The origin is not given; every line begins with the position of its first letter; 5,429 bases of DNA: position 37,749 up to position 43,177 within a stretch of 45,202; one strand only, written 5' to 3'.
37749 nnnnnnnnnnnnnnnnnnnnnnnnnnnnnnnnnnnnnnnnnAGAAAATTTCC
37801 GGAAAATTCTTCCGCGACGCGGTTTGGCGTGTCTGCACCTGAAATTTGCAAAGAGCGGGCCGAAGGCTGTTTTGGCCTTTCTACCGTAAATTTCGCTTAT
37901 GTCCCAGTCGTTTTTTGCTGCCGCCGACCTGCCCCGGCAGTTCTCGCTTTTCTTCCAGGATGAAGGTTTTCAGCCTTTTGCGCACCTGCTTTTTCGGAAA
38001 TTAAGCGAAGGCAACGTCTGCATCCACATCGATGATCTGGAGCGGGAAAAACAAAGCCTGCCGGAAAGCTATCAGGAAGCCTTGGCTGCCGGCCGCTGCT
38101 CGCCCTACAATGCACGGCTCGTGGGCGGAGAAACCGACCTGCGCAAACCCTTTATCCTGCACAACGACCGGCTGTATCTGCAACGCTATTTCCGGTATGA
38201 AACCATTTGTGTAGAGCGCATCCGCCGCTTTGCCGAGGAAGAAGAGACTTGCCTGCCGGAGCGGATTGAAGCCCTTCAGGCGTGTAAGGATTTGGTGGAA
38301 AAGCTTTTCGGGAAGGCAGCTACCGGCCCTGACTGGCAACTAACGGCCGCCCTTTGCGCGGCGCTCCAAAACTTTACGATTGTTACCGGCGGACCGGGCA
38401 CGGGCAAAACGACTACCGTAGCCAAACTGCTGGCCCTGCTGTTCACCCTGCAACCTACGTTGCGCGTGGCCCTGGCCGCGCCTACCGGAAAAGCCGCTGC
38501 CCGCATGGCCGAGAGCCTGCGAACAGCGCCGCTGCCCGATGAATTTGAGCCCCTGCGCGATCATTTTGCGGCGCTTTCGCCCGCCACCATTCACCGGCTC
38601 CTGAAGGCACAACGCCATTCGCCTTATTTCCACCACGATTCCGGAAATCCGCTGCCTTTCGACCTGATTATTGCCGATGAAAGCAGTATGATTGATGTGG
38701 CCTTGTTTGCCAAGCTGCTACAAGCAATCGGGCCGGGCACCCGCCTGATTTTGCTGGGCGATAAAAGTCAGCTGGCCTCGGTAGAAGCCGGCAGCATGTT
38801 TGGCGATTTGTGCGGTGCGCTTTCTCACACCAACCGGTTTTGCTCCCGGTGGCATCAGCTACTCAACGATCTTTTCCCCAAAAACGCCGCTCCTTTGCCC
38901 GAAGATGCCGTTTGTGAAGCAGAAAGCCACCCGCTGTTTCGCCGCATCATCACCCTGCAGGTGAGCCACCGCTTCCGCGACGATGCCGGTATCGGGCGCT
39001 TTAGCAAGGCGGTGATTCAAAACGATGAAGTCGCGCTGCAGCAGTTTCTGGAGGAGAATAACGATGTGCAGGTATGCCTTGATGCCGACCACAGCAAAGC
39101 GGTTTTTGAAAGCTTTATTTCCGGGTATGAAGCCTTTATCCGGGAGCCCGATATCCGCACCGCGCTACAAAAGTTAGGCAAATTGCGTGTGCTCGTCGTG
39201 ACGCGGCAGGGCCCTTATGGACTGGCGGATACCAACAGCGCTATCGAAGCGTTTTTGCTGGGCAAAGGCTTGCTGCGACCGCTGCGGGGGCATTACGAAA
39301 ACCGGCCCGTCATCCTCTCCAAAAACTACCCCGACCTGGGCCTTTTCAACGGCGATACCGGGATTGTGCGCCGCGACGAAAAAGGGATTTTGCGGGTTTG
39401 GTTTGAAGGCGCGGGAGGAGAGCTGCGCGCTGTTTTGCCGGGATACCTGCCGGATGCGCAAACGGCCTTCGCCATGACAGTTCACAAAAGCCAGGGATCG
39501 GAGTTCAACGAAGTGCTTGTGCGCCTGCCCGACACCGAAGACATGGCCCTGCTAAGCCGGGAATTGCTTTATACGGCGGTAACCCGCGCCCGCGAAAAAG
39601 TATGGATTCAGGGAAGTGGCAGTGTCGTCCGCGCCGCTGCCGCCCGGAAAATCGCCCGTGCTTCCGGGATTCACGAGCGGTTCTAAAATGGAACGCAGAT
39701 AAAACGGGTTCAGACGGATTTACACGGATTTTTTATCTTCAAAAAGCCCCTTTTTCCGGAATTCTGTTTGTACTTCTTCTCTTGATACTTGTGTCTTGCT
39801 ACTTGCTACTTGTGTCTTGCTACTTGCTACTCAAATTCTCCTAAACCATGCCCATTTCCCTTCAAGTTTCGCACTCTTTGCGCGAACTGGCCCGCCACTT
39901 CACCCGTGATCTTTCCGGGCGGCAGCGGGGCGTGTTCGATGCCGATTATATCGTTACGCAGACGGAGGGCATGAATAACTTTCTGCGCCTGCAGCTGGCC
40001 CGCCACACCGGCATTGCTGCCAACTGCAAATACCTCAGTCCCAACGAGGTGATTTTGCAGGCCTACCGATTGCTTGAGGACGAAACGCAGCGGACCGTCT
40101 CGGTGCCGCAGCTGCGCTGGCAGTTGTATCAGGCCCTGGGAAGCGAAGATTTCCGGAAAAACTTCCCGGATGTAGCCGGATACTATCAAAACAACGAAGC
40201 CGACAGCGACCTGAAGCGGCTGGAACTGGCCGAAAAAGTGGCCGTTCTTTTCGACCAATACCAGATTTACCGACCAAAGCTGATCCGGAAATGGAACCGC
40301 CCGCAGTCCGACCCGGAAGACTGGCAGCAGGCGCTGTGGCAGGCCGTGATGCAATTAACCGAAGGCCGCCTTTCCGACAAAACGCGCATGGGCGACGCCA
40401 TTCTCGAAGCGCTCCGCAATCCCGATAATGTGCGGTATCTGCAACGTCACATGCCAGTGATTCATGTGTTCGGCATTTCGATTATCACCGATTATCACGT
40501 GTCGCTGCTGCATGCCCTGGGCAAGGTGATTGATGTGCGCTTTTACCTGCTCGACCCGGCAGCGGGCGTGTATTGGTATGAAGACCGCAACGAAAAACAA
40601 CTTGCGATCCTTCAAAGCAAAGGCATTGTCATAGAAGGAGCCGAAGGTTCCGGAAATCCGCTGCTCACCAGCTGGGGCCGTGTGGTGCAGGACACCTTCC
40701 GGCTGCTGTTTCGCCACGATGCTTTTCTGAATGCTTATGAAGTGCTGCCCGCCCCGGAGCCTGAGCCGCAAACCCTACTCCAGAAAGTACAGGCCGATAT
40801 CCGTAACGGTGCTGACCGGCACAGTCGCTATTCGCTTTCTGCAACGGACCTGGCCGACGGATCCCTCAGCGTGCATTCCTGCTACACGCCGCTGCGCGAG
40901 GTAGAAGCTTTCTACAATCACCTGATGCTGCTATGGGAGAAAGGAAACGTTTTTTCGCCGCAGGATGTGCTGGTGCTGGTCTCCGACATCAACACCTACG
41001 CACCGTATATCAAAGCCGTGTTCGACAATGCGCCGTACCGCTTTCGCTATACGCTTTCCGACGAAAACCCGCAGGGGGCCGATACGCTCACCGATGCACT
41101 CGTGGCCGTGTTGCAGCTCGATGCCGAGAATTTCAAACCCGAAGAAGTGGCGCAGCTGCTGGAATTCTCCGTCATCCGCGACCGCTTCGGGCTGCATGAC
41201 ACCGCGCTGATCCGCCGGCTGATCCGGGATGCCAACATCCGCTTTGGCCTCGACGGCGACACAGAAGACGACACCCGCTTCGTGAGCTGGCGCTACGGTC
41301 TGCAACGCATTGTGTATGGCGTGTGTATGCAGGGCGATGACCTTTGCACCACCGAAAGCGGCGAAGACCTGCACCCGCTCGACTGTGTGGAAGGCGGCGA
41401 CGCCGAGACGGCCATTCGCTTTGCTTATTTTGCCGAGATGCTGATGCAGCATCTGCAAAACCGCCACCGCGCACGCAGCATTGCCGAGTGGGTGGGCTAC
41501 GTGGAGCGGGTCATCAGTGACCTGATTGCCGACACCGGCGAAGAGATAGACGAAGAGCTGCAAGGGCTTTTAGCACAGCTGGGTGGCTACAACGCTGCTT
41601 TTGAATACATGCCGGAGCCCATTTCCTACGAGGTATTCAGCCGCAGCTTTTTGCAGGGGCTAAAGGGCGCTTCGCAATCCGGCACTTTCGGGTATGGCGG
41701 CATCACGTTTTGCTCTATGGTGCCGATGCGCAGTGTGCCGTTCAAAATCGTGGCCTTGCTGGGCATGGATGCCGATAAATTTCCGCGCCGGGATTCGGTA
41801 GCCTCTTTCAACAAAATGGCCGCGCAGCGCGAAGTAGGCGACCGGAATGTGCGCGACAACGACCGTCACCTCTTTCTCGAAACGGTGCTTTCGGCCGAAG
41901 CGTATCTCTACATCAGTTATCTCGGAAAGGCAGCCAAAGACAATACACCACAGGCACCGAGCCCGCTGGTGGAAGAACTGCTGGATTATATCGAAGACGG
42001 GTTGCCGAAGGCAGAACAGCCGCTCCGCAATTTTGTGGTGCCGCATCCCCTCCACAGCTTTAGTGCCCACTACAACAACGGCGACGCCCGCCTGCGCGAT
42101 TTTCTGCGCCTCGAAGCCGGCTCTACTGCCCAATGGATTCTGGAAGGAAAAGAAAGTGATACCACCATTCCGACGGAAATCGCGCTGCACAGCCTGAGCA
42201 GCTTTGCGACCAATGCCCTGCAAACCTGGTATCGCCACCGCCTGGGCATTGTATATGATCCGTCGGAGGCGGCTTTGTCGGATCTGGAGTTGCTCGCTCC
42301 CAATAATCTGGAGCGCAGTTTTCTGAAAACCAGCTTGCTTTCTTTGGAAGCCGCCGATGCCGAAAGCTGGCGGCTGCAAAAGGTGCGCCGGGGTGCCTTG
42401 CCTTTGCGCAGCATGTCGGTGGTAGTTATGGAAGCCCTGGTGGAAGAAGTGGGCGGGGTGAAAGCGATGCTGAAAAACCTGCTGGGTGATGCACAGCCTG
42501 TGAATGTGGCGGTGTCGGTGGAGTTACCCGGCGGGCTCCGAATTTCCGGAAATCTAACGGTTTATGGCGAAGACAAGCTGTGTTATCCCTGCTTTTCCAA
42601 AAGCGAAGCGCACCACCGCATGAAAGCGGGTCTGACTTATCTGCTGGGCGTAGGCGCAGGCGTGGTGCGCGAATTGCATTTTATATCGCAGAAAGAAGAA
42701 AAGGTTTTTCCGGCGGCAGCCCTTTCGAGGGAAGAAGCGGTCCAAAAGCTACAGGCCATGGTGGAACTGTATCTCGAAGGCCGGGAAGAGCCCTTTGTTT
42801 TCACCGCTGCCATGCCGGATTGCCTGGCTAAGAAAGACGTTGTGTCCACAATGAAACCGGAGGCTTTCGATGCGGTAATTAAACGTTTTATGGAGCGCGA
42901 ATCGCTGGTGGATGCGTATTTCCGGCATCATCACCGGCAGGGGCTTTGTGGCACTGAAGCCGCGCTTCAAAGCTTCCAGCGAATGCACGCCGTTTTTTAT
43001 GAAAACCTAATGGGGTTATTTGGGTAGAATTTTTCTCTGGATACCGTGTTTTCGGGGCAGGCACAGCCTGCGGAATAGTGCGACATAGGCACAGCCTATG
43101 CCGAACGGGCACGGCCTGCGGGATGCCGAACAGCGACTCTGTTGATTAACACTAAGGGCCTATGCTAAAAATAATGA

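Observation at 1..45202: Highly iterated palindrome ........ (core TCCGGA) saturates the window: a HIP1-like genome signature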

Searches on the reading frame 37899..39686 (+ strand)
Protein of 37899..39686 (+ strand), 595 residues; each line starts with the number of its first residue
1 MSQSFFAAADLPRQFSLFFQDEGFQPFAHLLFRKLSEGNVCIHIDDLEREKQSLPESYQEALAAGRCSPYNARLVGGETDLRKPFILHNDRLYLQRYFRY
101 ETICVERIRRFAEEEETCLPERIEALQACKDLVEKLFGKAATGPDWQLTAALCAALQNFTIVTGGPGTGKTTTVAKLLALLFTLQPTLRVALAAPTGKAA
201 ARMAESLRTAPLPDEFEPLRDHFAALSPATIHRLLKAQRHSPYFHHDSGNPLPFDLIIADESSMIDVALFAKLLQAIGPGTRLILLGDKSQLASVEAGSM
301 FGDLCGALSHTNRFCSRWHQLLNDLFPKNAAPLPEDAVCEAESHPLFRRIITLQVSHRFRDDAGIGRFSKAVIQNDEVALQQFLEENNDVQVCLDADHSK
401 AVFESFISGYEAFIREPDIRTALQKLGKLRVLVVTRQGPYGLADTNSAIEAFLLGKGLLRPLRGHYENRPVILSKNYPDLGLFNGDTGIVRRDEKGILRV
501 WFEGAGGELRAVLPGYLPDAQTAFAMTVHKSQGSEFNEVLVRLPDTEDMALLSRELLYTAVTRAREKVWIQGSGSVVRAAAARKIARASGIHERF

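Call 13: search_protein_families(library=pfam, proteins=[window:37899-39686:+], max_evalue=0.001)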
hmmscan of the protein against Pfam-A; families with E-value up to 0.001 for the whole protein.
window:37899-39686:+ (595 aa): 11 families
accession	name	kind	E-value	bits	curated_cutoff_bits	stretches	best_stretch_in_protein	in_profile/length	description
PF13245.12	AAA_19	-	2.9e-31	108.8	25.1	1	151-295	5-132/134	AAA domain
PF13604.12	AAA_30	-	6.9e-25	88.3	27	1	149-310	10-146/191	AAA domain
PF13538.12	UvrD_C_2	-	2.1e-16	60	27.4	1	523-570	2-51/52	UvrD-like helicase C-terminal domain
PF01443.25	Viral_helicase1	-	3.4e-12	47.1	21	1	525-570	179-226/228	Viral superfamily 1 RNA helicase core domain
PF13086.12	AAA_11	-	4.4e-08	33.6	27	1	157-207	17-72/257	AAA domain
PF05127.21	NAT10_TcmA_helicase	-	3.5e-06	27.4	22.7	1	161-276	1-112/176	RNA cytidine acetyltransferase NAT10/TcmA, helicase domain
PF18335.7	SH3_13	-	1.8e-05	24.9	41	1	466-502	27-65/65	ATP-dependent RecD-like DNA helicase SH3 domain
PF00580.27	UvrD-helicase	-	5.7e-05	23.4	23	1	152-234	9-85/271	UvrD/REP helicase N-terminal domain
PF13401.12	AAA_22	-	0.00011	23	27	1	157-273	5-104/130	AAA domain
PF13191.12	AAA_16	-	0.00044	21.2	32.6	0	147-309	11-160/167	AAA ATPase domain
PF21185.3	RecD_N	-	0.00099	19.9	22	0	27-93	30-103/103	RecBCD enzyme subunit RecD, N-terminal domain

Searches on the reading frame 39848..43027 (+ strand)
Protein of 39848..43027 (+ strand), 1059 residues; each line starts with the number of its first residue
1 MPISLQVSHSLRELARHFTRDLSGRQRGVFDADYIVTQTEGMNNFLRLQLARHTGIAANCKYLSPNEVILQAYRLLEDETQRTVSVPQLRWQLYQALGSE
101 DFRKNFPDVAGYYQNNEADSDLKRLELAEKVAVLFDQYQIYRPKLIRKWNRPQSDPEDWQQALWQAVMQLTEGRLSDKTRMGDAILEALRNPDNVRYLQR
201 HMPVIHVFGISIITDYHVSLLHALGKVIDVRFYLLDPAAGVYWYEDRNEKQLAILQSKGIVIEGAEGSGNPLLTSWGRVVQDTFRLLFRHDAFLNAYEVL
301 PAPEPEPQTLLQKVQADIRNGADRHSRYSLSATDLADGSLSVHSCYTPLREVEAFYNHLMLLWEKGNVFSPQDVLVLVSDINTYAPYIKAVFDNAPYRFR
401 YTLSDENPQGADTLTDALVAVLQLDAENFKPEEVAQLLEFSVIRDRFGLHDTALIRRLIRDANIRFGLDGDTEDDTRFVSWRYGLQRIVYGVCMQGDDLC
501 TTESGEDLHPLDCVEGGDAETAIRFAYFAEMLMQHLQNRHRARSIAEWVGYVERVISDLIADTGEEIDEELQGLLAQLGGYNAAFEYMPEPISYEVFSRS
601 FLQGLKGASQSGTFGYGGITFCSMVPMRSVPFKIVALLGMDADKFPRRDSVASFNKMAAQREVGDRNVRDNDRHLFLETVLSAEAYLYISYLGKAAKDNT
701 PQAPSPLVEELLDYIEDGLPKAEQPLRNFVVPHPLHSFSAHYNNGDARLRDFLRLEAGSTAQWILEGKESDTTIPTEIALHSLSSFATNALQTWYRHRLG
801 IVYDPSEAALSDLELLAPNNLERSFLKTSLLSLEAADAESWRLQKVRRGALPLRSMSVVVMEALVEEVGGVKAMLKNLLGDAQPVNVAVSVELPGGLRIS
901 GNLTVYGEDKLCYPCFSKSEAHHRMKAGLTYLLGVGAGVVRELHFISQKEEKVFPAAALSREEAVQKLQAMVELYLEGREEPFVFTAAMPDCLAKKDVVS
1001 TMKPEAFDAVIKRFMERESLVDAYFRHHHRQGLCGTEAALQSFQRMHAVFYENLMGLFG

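Call 13: search_protein_families(library=pfam, proteins=[window:39848-43027:+], max_evalue=0.001)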
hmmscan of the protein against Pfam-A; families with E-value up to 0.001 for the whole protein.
window:39848-43027:+ (1059 aa): 2 families
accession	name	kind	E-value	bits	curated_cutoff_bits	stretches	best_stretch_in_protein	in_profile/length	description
PF04257.20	Exonuc_V_gamma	-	2.9e-57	194.7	25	1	7-320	5-313/314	Exodeoxyribonuclease V, gamma subunit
PF17946.7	RecC_C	-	1.7e-21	77.4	22.6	1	775-986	1-190/202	RecC C-terminal domain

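Call 58: find_homologous_proteins(query=window:39848-43027:+, max_evalue=1e-100)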
Query window:39848-43027:+ (1059 aa): 238 proteins with E <= 1e-100 among 8000 candidates; the best 120 are listed.
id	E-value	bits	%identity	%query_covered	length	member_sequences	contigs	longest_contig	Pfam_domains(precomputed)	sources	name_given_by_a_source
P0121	0.0e+0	2356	97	100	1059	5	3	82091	PF27451.1,PF04257.21,PF17946.8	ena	-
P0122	0.0e+0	1918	79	100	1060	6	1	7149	PF27451.1,PF04257.21,PF17946.8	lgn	-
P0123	0.0e+0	1815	75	100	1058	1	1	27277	PF27451.1,PF04257.21,PF17946.8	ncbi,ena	-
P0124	0.0e+0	1599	67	100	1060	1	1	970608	PF27451.1,PF04257.21,PF17946.8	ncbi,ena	-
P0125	0.0e+0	1287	56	100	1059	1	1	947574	PF27451.1,PF04257.21,PF17946.8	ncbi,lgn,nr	ncbi:MAG: exodeoxyribonuclease V subunit gamma [Sphingobacteriales bacterium]|nr:MAG: exodeoxyribonu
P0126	0.0e+0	1026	47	100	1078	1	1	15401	PF27451.1,PF04257.21,PF17946.8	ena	-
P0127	0.0e+0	1025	47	100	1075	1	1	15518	PF27451.1,PF04257.21,PF17946.8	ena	-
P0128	0.0e+0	1021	46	100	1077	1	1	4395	PF27451.1,PF04257.21,PF17946.8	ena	-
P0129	0.0e+0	1016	45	100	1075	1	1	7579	PF27451.1,PF04257.21,PF17946.8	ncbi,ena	-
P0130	0.0e+0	1016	47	100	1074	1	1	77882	PF27451.1,PF04257.21,PF17946.8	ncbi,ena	-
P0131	0.0e+0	1015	46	100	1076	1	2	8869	PF27451.1,PF04257.21,PF17946.8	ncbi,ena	-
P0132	6.6e-292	989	45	100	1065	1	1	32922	PF27451.1,PF04257.21,PF17946.8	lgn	-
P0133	5.1e-288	976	46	98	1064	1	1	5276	PF27451.1,PF04257.21,PF17946.8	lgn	-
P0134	6.4e-285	966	45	100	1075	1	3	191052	PF27451.1,PF04257.21,PF17946.8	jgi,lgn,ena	-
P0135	1.6e-282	958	43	99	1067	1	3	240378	PF27451.1,PF04257.21,PF17946.8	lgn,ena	-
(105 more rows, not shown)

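Call 59: find_encoding_contigs(protein=P0121, flank=10000, max_places=1)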
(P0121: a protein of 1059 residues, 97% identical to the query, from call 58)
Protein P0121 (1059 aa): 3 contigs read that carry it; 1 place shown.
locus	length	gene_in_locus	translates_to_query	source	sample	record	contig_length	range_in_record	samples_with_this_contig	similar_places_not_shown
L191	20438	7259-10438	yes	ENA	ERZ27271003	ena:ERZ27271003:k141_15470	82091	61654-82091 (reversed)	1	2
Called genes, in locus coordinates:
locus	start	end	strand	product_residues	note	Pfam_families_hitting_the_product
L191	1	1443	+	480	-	?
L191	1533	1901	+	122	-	PF12977:DUF3861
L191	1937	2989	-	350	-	PF00793:DAHP_synth_1, PF01817:CM_2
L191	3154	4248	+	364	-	PF02684:LpxB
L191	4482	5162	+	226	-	PF00590:TP_methylase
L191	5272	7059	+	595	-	PF13086:AAA_11 (faint), PF13245:AAA_19, PF13604:AAA_30, PF05127:NAT10_TcmA_helicase (weak), PF13401:AAA_22 (faint), PF18335:SH3_13 (weak), PF01443:Viral_helicase1 (weak), PF13538:UvrD_C_2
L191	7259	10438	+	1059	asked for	PF04257:RecC_N, PF27451:RecC_4th, PF17946:RecC_C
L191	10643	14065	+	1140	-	PF00580:UvrD-helicase, PF13245:AAA_19 (weak), PF13361:UvrD_C, PF13538:UvrD_C_2 (faint), PF12705:PDDEXK_1 (faint)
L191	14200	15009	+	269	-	PF02621:VitK2_biosynth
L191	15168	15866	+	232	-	PF13620:CarboxypepD_reg, PF13715:CarbopepD_reg_2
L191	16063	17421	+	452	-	PF05697:Trigger_N, PF28537:FKBP-like_TF, PF05698:Trigger_C (weak), PF28539:TF_C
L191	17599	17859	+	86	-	-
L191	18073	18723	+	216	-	-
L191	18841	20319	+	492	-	PF00474:SSF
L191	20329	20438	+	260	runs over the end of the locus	PF18306:LDcluster4, PF03641:Lysine_decarbox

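Call 60: find_encoding_contigs(protein=P0124, flank=10000, max_places=1)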
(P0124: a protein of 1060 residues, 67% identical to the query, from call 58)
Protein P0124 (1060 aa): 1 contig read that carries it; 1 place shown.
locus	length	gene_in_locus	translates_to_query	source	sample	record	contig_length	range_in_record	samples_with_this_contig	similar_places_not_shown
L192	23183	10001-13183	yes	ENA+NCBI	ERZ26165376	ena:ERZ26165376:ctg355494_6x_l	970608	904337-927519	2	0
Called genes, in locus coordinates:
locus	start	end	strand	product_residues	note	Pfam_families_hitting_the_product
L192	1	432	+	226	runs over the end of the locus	PF00590:TP_methylase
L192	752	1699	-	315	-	PF05067:Mn_catalase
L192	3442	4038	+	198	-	-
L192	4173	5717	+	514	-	PF13541:ChlI, PF01078:Mg_chelatase, PF07728:AAA_5, PF00493:MCM (weak), PF13335:Mg_chelatase_C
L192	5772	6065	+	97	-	-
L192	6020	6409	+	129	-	PF13650:Asp_protease_2 (weak), PF13975:gag-asp_proteas (weak)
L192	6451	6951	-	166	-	PF01243:PNPOx_N, PF16242:Pyrid_ox_like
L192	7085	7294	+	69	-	-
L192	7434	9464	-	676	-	PF01926:MMR_HSR1, PF02421:FeoB_N, PF07670:Gate, PF07664:FeoB_C, PF07670:Gate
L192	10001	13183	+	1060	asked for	PF04257:RecC_N, PF27451:RecC_4th, PF17946:RecC_C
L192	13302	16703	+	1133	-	PF00580:UvrD-helicase, PF13245:AAA_19 (weak), PF13361:UvrD_C, PF13538:UvrD_C_2 (faint), PF12705:PDDEXK_1 (weak)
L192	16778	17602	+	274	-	PF02621:VitK2_biosynth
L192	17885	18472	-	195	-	PF00406:ADK, PF13207:AAA_17, PF13671:AAA_33 (weak)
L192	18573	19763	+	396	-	PF00071:Ras (faint), PF13167:GTP-bdg_N, PF16360:GTP-bdg_M, PF01926:MMR_HSR1, PF02421:FeoB_N (faint), PF00009:GTP_EFTU (weak)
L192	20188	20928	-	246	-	PF13578:Methyltransf_24, PF05711:TylF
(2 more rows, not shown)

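Call 61: find_encoding_contigs(protein=P0125, flank=10000, max_places=1)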
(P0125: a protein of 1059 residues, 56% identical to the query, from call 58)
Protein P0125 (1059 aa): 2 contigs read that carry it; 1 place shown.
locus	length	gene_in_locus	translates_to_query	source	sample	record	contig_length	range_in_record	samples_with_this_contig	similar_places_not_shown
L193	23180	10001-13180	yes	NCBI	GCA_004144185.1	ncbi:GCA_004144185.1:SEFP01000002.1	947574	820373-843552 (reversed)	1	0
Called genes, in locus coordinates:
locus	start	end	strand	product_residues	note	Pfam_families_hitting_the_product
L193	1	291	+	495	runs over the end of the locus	PF00309:Sigma54_AID, PF04963:Sigma54_CBD, PF04552:Sigma54_DBD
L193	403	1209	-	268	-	PF05138:PaaA_PaaC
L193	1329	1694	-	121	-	PF06243:PaaB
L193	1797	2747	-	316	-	PF05138:PaaA_PaaC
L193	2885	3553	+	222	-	PF04264:YceI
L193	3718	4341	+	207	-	-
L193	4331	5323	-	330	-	PF01018:GTP1_OBG, PF01926:MMR_HSR1, PF02421:FeoB_N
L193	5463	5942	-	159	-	PF14771:DUF4476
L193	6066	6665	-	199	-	PF00406:ADK, PF13207:AAA_17, PF13238:AAA_18 (weak), PF13671:AAA_33 (weak)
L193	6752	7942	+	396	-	PF13167:GTP-bdg_N, PF16360:GTP-bdg_M, PF01926:MMR_HSR1, PF02421:FeoB_N (weak), PF00009:GTP_EFTU (weak)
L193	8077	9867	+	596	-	PF21185:RecD_N (weak), PF00580:UvrD-helicase (faint), PF13086:AAA_11 (weak), PF13245:AAA_19, PF13604:AAA_30, PF05127:NAT10_TcmA_helicase, PF01443:Viral_helicase1 (weak), PF13538:UvrD_C_2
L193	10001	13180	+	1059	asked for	PF04257:RecC_N, PF27451:RecC_4th, PF17946:RecC_C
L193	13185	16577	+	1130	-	PF00580:UvrD-helicase, PF13245:AAA_19 (weak), PF13361:UvrD_C, PF13538:UvrD_C_2 (faint)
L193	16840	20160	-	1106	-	PF07517:SecA_DEAD, PF01043:SecA_PP_bind, PF21090:P-loop_SecA, PF07516:SecA_SW, PF02810:SEC-C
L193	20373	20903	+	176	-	PF18885:DUF5648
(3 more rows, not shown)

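Call 62: find_encoding_contigs(protein=P0123, flank=10000, max_places=1)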
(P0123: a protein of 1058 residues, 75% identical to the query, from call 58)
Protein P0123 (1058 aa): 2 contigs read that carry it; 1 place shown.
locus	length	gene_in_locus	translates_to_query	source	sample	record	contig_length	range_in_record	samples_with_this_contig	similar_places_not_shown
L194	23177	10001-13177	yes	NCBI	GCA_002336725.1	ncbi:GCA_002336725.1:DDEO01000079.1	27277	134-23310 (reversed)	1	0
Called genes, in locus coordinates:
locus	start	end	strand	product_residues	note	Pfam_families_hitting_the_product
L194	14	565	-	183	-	PF00908:dTDP_sugar_isom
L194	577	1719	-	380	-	PF00155:Aminotran_1_2, PF01041:DegT_DnrJ_EryC1, PF01212:Beta_elim_lyase, PF01053:Cys_Met_Meta_PP (weak)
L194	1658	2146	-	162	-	-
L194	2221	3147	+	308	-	-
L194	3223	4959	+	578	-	PF04413:Glycos_transf_N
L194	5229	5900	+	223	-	PF00590:TP_methylase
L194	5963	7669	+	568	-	PF08811:DUF1800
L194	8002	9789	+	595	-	PF13086:AAA_11 (faint), PF13245:AAA_19, PF13604:AAA_30, PF05127:NAT10_TcmA_helicase (weak), PF18335:SH3_13 (weak), PF01443:Viral_helicase1 (weak), PF13538:UvrD_C_2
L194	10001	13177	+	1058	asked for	PF04257:RecC_N, PF27451:RecC_4th, PF17946:RecC_C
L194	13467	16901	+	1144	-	PF00580:UvrD-helicase, PF13245:AAA_19 (weak), PF13361:UvrD_C, PF13538:UvrD_C_2 (faint), PF12705:PDDEXK_1 (weak)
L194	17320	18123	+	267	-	PF02621:VitK2_biosynth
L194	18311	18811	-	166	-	PF14771:DUF4476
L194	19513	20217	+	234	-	PF13620:CarboxypepD_reg, PF13715:CarbopepD_reg_2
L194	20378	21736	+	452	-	PF05697:Trigger_N, PF05698:Trigger_C (faint), PF28537:FKBP-like_TF, PF28539:TF_C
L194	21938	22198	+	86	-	-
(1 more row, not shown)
